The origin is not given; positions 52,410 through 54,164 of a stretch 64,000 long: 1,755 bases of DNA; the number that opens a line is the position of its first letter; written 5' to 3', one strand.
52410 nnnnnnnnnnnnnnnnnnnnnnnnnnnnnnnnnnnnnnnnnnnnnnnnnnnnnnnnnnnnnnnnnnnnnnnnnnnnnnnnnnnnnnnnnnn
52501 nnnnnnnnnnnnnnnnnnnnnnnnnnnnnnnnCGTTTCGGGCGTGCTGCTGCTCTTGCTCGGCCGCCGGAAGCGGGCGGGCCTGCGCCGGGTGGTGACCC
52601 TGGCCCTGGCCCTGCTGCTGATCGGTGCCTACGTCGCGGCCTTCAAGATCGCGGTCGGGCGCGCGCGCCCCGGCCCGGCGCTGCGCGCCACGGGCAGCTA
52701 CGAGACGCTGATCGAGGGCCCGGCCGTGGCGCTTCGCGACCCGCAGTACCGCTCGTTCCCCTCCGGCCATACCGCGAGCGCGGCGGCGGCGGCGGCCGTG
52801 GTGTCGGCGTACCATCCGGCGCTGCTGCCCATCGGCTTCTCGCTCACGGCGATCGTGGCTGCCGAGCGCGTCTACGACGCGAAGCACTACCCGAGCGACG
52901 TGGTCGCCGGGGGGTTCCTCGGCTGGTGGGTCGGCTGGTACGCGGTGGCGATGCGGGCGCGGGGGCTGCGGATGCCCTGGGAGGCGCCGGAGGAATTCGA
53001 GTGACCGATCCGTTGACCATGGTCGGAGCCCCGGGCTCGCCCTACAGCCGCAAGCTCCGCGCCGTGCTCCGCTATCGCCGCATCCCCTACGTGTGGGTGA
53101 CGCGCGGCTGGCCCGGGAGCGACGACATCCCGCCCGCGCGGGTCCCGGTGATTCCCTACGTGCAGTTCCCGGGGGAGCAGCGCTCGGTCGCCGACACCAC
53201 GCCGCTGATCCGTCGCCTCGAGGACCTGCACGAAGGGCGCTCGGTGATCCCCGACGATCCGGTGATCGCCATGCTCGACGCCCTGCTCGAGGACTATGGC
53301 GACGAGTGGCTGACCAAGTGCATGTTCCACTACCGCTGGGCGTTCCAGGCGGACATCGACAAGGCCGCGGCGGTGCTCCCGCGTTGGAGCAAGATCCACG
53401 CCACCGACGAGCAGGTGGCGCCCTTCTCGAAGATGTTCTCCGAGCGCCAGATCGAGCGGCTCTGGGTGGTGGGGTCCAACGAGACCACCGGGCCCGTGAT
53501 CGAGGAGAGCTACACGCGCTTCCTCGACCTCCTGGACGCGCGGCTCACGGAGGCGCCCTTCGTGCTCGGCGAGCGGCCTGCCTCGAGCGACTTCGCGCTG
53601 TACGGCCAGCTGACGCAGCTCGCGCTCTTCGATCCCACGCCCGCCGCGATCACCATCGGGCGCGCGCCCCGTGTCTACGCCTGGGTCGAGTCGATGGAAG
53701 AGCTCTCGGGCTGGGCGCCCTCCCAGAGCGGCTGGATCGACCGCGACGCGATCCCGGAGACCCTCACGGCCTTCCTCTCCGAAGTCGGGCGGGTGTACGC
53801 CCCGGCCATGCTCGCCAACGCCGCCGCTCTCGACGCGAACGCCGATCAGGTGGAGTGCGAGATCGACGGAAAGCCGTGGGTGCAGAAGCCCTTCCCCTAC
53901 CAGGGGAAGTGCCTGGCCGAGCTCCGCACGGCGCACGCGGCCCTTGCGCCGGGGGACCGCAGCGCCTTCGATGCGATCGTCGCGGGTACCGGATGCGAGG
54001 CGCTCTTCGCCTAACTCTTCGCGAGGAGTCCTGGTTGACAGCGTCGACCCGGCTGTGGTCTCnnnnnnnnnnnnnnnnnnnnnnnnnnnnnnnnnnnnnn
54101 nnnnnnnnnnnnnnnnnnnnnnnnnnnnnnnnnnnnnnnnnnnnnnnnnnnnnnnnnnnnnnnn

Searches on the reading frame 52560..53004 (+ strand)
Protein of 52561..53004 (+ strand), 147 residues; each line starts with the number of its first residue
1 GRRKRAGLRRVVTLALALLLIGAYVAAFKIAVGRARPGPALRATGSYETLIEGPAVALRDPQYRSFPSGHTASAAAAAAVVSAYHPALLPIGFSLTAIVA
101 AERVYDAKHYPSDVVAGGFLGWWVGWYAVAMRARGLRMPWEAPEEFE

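Call 23: search_protein_families(library=pfam, proteins=[window:52560-53004:+], max_evalue=0.001)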
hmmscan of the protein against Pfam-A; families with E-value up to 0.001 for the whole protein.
window:52560-53004:+ (148 aa): 0 families

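Call 101: search_protein_families(library=pfam, proteins=[window:52561-53004:+], max_evalue=0.01)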
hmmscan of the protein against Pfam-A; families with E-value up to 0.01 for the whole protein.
window:52561-53004:+ (147 aa): 3 families
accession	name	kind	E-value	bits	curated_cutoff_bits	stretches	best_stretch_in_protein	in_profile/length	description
PF01569.27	PAP2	-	1.5e-22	80.2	27.2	1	11-132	2-125/130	PAP2 superfamily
PF14378.12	PAP2_3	-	5.5e-09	36.5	27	1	4-122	55-185/190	PAP2 superfamily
PF14360.12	PAP2_C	-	0.00085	20.3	27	1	68-124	8-68/74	PAP2 superfamily C-terminal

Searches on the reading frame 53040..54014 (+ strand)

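Call 23: search_protein_families(library=pfam, proteins=[window:53040-54014:+], max_evalue=0.001)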
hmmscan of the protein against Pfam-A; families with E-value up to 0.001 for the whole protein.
window:53040-54014:+ (324 aa): 3 families
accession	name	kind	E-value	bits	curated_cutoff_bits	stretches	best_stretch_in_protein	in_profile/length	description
PF13410.11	GST_C_2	-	1.8e-06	28.4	24.9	1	156-217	9-68/69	Glutathione S-transferase, C-terminal domain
PF13417.12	GST_N_3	-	2.8e-05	24.8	22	1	1-67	8-74/75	Glutathione S-transferase, N-terminal domain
PF17171.9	GST_C_6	-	0.00081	19.5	28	0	162-219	5-64/64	Glutathione S-transferase, C-terminal domain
